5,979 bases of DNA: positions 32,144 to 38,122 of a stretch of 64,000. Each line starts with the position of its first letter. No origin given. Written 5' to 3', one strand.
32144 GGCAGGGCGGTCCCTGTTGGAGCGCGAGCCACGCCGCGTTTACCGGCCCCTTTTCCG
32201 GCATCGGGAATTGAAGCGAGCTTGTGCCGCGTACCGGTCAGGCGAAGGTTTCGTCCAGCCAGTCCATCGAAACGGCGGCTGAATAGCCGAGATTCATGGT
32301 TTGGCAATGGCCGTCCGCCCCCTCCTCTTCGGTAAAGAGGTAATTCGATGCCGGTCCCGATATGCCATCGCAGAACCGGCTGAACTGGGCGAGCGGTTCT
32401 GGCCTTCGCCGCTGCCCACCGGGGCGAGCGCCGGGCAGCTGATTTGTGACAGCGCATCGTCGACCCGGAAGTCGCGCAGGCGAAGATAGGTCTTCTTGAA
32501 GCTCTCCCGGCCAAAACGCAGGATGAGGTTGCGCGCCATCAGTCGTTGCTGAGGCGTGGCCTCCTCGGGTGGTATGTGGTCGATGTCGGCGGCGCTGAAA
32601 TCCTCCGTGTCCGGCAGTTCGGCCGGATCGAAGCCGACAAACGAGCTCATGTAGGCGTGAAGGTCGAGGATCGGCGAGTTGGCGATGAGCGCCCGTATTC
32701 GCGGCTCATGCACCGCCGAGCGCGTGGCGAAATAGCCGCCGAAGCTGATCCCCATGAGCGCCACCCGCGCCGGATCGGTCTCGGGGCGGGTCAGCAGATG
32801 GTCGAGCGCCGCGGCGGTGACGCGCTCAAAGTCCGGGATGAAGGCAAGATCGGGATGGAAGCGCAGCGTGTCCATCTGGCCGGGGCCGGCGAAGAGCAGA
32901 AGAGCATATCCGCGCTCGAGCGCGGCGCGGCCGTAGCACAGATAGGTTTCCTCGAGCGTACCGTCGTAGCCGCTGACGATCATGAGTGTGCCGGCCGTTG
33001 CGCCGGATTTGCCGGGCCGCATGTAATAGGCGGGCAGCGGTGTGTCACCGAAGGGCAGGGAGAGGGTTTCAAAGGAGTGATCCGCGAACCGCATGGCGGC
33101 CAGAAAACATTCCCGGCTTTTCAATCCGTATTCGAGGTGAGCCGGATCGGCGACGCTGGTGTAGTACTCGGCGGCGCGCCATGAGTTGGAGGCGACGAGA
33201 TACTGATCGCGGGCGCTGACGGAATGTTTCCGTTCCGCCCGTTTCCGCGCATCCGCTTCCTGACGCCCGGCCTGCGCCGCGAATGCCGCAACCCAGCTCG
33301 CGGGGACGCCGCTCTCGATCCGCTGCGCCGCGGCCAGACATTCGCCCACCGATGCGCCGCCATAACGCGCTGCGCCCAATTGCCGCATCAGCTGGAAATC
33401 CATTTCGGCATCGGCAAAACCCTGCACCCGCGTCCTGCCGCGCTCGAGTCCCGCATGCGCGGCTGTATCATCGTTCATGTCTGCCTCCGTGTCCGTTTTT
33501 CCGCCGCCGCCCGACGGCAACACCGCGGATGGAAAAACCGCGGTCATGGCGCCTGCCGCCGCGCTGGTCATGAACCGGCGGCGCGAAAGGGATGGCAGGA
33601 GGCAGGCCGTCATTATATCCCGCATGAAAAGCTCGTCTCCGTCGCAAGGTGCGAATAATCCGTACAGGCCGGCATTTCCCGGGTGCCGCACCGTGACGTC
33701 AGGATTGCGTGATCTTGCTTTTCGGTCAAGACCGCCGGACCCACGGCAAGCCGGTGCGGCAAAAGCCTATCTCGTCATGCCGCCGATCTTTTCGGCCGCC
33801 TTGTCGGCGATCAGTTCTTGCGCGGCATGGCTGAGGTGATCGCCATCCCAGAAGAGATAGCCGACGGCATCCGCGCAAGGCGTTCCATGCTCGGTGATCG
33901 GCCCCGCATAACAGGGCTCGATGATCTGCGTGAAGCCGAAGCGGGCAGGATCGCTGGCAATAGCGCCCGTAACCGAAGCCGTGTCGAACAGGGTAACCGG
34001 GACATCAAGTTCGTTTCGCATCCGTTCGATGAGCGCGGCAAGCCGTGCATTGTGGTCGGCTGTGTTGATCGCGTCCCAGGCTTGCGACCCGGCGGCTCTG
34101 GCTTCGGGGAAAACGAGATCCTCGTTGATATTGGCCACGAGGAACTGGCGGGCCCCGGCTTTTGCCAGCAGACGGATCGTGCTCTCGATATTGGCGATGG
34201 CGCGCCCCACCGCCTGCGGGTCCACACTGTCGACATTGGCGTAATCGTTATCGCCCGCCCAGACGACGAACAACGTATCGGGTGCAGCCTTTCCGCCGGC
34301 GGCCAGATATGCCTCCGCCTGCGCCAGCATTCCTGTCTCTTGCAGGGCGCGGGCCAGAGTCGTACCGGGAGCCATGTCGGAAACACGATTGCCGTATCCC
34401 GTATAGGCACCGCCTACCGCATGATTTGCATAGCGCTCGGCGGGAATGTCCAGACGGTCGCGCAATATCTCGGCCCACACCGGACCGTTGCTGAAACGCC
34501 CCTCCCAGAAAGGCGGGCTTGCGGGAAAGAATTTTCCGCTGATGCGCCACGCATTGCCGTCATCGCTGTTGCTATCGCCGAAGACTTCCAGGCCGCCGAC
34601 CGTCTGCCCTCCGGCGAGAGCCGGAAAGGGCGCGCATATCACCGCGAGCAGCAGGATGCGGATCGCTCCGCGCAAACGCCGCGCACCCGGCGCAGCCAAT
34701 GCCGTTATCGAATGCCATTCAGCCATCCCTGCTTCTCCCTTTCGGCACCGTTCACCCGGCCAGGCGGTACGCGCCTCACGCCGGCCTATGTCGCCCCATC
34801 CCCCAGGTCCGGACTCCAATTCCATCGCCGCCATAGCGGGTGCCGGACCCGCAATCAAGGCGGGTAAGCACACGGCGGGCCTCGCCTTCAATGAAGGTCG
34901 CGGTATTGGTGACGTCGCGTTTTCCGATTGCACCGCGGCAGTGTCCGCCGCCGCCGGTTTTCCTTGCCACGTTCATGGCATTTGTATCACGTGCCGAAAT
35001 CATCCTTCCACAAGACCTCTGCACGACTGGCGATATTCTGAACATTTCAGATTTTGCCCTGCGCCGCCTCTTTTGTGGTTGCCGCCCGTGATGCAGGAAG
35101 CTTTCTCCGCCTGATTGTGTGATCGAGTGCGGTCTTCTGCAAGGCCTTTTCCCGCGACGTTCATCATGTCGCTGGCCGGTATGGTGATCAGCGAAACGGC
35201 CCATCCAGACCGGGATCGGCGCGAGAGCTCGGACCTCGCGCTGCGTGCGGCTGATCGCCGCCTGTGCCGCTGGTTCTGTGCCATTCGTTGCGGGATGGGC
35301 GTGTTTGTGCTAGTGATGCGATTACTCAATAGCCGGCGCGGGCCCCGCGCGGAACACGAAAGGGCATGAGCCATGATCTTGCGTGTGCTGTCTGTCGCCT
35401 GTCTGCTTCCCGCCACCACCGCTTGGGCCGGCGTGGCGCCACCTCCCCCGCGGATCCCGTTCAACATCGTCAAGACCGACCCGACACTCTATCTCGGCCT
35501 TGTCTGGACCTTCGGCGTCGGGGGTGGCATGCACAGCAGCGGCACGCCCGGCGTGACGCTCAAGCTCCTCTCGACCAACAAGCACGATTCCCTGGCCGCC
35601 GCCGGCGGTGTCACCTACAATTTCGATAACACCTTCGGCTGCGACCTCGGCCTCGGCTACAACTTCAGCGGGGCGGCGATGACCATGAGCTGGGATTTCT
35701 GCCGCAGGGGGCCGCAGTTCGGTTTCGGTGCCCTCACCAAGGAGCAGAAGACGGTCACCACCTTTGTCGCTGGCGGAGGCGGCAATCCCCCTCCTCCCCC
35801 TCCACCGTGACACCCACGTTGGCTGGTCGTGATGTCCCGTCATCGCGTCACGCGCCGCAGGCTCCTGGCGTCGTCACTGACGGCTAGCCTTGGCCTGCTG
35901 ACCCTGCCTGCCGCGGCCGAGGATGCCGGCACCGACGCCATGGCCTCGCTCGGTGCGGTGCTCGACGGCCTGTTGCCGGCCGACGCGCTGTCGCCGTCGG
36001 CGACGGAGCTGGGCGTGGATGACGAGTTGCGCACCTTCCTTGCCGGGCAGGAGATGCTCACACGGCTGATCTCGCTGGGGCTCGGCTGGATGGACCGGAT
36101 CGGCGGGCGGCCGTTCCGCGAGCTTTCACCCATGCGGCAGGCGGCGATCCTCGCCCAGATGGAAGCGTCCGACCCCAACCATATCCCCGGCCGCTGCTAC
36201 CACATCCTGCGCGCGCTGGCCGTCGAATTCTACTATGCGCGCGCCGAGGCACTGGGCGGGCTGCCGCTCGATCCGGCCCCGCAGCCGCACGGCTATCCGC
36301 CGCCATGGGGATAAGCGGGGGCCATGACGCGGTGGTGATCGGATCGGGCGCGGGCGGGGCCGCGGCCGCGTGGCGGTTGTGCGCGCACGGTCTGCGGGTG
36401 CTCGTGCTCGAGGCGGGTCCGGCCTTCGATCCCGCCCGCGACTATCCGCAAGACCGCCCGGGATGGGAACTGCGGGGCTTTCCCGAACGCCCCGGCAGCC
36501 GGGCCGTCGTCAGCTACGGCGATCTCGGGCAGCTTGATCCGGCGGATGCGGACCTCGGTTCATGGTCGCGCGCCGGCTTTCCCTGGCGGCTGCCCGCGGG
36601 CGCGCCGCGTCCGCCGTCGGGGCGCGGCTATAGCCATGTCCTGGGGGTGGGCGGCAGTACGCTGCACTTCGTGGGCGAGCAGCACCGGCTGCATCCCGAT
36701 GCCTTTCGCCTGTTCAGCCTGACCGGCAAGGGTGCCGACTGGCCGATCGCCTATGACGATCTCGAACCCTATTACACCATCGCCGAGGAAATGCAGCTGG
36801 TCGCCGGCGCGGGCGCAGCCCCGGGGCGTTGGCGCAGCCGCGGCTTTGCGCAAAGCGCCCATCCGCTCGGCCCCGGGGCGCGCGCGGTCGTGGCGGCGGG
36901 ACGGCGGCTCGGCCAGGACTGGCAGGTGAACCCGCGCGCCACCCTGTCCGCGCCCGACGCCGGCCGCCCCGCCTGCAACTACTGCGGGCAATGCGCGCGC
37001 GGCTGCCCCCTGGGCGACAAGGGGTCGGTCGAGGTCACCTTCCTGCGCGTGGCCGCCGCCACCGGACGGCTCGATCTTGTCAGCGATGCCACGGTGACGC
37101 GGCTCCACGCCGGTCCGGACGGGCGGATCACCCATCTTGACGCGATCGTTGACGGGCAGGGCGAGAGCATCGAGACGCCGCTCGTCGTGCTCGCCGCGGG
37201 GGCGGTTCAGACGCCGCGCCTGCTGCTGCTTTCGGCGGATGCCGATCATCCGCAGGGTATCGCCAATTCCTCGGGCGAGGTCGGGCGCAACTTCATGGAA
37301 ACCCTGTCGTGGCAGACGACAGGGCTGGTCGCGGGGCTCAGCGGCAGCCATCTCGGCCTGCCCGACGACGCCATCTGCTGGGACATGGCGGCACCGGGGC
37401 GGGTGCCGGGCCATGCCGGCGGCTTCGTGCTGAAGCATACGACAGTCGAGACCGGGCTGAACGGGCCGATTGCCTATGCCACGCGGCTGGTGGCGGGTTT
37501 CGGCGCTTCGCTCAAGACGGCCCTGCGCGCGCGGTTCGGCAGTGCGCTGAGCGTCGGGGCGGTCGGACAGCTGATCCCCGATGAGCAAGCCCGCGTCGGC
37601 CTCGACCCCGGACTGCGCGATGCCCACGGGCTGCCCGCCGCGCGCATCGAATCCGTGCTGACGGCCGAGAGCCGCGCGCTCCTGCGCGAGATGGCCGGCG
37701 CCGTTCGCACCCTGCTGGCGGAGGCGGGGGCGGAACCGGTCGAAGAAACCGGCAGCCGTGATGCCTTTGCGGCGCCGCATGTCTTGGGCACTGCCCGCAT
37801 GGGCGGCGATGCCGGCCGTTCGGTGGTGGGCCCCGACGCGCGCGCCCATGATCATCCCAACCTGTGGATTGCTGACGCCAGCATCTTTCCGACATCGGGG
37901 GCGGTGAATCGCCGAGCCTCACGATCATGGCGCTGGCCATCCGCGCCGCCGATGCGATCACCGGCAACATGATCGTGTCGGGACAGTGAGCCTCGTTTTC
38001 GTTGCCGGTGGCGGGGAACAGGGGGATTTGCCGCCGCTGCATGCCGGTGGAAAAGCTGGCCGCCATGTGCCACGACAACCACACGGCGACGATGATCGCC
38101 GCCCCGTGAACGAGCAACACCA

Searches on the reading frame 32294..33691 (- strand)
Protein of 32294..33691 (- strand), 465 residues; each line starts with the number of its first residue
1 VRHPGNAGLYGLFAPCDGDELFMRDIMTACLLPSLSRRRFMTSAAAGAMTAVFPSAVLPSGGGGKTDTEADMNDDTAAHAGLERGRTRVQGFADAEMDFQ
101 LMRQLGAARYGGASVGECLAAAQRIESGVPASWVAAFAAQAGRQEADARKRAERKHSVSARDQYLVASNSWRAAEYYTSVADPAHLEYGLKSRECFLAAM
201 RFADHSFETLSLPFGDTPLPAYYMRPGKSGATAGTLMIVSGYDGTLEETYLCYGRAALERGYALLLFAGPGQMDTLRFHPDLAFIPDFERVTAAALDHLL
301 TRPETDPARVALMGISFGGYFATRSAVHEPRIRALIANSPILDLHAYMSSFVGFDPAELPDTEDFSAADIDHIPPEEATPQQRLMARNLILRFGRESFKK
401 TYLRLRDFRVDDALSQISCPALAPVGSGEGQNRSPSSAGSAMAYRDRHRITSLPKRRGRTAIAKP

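Call 73: search_protein_families(library=pfam, proteins=[window:32294-33691:-], max_evalue=0.00001)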
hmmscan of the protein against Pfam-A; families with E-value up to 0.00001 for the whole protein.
window:32294-33691:- (465 aa): 3 families
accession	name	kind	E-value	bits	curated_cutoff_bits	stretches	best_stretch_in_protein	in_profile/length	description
PF00326.27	Peptidase_S9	-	1.6e-07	31.5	22.6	1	294-350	50-107/213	Prolyl oligopeptidase family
PF02129.25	Peptidase_S15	-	2.4e-06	27.9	23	1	219-349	5-138/262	X-Pro dipeptidyl-peptidase (S15 family)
PF06500.17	FrsA-like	-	2.8e-06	26.8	22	1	148-342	109-300/414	Esterase FrsA-like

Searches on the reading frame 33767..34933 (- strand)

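Call 73: search_protein_families(library=pfam, proteins=[window:33767-34933:-], max_evalue=0.00001)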
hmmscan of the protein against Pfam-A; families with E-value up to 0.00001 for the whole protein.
window:33767-34933:- (388 aa): 1 family
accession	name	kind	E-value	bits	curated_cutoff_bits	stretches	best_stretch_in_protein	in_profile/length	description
PF00657.28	Lipase_GDSL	-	1.7e-20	74.5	23.6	1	116-378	2-207/208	GDSL-like Lipase/Acylhydrolase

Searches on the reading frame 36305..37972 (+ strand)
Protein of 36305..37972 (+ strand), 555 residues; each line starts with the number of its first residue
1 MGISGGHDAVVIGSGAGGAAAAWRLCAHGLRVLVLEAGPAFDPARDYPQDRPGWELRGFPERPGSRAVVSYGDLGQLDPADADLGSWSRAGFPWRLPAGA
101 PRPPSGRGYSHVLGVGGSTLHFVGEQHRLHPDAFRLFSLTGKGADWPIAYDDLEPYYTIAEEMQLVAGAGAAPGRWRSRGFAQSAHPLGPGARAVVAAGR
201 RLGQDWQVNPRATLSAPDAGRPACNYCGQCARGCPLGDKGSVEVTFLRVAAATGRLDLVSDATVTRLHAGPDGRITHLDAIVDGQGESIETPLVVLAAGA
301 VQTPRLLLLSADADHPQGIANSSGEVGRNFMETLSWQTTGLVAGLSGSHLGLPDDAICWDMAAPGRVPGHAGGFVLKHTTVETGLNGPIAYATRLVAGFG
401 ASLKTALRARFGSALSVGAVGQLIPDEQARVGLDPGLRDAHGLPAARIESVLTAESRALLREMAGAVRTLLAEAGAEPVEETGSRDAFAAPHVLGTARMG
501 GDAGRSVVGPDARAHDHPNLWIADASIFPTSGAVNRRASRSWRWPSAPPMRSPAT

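Call 73: search_protein_families(library=pfam, proteins=[window:36305-37972:+], max_evalue=0.00001)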
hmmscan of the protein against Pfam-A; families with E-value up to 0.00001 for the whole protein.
window:36305-37972:+ (555 aa): 3 families
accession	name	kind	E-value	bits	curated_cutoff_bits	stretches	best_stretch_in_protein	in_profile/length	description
PF05199.19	GMC_oxred_C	-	5.9e-18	66.2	24.6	1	425-535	1-130/139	GMC oxidoreductase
PF00732.25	GMC_oxred_N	-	1.8e-13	51.2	23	1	150-331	60-214/218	GMC oxidoreductase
PF13450.12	NAD_binding_8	-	2.9e-06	27.9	21.9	1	11-39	1-29/68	NAD(P)-binding Rossmann-like domain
